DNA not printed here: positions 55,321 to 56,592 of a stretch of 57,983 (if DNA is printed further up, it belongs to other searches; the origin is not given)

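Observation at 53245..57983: A 4.7-kb uninterrupted reading frame missing from the ORF track: a giant exoprotein running off the window end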

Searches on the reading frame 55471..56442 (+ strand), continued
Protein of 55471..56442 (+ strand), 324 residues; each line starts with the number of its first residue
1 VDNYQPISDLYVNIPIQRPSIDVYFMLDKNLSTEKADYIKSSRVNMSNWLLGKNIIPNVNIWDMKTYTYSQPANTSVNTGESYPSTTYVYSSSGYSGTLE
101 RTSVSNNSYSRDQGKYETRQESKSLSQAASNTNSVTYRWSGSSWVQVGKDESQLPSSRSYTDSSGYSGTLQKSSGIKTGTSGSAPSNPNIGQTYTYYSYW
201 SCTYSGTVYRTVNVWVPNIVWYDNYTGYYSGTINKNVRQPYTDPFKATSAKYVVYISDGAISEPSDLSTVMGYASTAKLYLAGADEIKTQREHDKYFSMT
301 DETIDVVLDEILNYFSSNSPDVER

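Call 63: fold_search(model_id=the predicted structure, library=viral)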
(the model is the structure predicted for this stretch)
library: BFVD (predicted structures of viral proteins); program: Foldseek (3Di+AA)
matches with E <= 10: 585; with E <= 0.001: 0
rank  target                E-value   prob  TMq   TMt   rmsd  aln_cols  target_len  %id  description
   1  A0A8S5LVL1            2.2e-03  0.15  0.09  0.08  41.7       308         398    9  Uncharacterized protein [Siphoviridae sp. ctFn287]
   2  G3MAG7                5.1e-03  0.95  0.18  0.06  14.3       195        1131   14  Gp426 [Bacillus phage G]
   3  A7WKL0                9.6e-03  0.08  0.07  0.07  44.8       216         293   12  Uncharacterized protein [Betalipothrixvirus pozzuoliense]
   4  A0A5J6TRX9            1.1e-02  0.15  0.15  0.11  38.9       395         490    7  Lipase [Gordonia phage Lambo]
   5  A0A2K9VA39            1.1e-02  0.12  0.08  0.06  29.4       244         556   10  Tail fiber protein [Escherichia phage PMBT57]
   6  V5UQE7                1.4e-02  0.13  0.09  0.06  21.4       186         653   12  Uncharacterized protein [Shigella phage pSb-1]
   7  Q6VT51                1.4e-02  0.09  0.08  0.03  34.0       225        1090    9  (no name in the UniProt tables at hand)
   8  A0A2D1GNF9            2.0e-02  0.12  0.11  0.15  57.0       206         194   13  (no name in the UniProt tables at hand)
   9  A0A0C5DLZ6            2.1e-02  0.47  0.12  0.14  36.9       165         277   13  Glycoprotein B (Fragment) [Suid herpesvirus 1]
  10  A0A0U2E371            2.4e-02  0.96  0.16  0.24  14.9       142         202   12  Glycoprotein B GII (Fragment) [Suid herpesvirus 1]
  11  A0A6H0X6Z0            2.4e-02  0.72  0.15  0.21  22.0       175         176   11  (no name in the UniProt tables at hand)
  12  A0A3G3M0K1            2.4e-02  0.08  0.09  0.07  30.0       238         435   11  Minor tail protein [Arthrobacter phage Mendel]
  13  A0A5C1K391            2.7e-02  0.21  0.16  0.09  27.1       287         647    9  (no name in the UniProt tables at hand)
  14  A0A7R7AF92            3.7e-02  0.23  0.13  0.16  16.7       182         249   15  Glycoprotein (Fragment) [Carapha virus]
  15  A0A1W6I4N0            5.0e-02  0.60  0.16  0.10  23.0       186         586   12  Glycoprotein B (Fragment) [Beluga whale alphaherpesvirus 1]
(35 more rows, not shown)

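Call 72: search_protein_families(library=pfam, proteins=[L007:13194-14033:+, L007:14086-14901:+, L008:12870-13691:+, L008:13721-15502:+, L040:12766-13548:+, L040:13599-14441:+, L018:13042-14028:+, L018:14063-14890:+], max_evalue=0.001)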
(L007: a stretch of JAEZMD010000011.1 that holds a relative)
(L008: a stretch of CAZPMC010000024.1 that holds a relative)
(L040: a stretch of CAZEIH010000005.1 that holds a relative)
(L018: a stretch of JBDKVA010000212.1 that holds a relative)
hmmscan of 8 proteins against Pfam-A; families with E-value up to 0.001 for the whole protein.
L007:13194-14033:+ (279 aa): 1 family
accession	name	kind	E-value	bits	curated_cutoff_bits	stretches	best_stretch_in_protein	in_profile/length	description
PF06161.16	DUF975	-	1.6e-27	97.4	34.8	1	159-254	146-241/243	Protein of unknown function (DUF975)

L007:14086-14901:+ (271 aa): 0 families

L008:12870-13691:+ (273 aa): 1 family
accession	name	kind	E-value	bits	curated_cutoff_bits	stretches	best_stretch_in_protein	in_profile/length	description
PF06161.16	DUF975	-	2.2e-24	87.1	34.8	1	164-251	155-242/243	Protein of unknown function (DUF975)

L008:13721-15502:+ (593 aa): 1 family
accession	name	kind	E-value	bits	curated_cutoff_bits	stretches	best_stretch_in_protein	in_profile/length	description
PF00144.29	Beta-lactamase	-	2e-28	99.9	27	1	78-331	18-305/329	Beta-lactamase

L040:12766-13548:+ (260 aa): 1 family
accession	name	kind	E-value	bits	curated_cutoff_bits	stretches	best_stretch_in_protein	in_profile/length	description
PF06161.16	DUF975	-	6.8e-30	105.1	34.8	1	140-239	142-241/243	Protein of unknown function (DUF975)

L040:13599-14441:+ (280 aa): 1 family
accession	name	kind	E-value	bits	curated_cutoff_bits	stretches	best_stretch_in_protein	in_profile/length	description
PF01694.28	Rhomboid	-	9.1e-05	23.1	22.6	1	61-174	2-115/143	Rhomboid domain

L018:13042-14028:+ (328 aa): 3 families
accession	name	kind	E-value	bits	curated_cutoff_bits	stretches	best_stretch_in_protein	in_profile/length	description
PF13793.12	Pribosyltran_N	-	1.1e-36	125.7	25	1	8-123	2-117/117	N-terminal domain of ribose phosphate pyrophosphokinase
PF14572.12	Pribosyl_synth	-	1.3e-21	77.8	27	1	206-314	74-183/184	Phosphoribosyl synthetase-associated domain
PF00156.33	Pribosyltran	-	1.1e-10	41.6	26.3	1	157-260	22-130/158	Phosphoribosyl transferase domain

L018:14063-14890:+ (275 aa): 2 families
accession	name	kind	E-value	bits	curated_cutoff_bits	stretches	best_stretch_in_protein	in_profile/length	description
PF01694.28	Rhomboid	-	1.1e-05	26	22.6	1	63-177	2-118/143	Rhomboid domain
PF24463.1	DUF7577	-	0.0009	19.2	28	1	229-255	3-25/27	Domain of unknown function (DUF7577)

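Call 74: search_dna_similar(query=window:55471-56442:+, collection=plasmids, mode=protein, max_rows=10)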
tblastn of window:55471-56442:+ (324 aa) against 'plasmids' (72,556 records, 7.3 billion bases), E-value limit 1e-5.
Records with a match: 1; places in all: 1; records where one place covers at least 80% of the query: 1.
Best place of each record, by identity: <60% 1.
By first word of the organism name: Vallitalea 1.
By predicted mobility (MOB-suite, as given by PLSDB): non-mobilizable 1.
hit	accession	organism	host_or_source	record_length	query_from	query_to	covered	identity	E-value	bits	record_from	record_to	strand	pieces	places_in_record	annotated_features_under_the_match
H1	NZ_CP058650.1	Vallitalea pronyensis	-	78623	1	318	98%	33.5%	1e-27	120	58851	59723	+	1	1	hypothetical protein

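Call 75: get_annotated_region(hit=H1, flank=14000)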
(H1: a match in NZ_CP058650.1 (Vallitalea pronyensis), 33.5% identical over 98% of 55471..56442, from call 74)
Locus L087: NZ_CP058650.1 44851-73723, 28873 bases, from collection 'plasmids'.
description: Vallitalea pronyensis strain FatNI3 plasmid pVpro, complete sequence
organism: Vallitalea pronyensis (NCBI taxid 1348613)
taxonomy: Bacteria; Bacillota; Clostridia; Lachnospirales; Vallitaleaceae; Vallitalea; Vallitalea pronyensis
host: -; source: -; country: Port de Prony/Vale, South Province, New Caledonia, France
typing (MOB-suite, as given by PLSDB): non-mobilizable
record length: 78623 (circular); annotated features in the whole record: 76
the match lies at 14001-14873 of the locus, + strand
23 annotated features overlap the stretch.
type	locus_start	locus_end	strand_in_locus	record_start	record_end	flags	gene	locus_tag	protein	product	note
CDS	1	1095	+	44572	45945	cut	-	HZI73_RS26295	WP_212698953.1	S-layer homology domain-containing protein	-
CDS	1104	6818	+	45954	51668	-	-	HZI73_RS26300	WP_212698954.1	hypothetical protein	-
CDS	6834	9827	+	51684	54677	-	-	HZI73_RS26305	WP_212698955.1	hypothetical protein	-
CDS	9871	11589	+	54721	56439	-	-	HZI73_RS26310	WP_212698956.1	S-layer homology domain-containing protein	-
CDS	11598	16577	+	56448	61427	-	-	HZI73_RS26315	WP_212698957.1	hypothetical protein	-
CDS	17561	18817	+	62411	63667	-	-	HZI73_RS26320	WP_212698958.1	DNA polymerase IV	-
CDS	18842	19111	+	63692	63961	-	-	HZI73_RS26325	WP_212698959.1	hypothetical protein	-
CDS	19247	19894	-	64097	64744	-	-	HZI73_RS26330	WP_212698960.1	hypothetical protein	-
CDS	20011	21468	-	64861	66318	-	-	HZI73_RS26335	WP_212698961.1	hypothetical protein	-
CDS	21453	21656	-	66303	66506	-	-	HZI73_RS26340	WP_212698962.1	hypothetical protein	-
CDS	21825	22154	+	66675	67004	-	-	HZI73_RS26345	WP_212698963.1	hypothetical protein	-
CDS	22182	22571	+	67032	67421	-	-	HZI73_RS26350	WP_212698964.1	hypothetical protein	-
CDS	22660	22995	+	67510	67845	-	-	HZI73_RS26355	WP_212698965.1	hypothetical protein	-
CDS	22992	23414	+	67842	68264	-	-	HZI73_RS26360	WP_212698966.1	hypothetical protein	-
CDS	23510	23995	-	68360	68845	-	-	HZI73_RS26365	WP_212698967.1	hypothetical protein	-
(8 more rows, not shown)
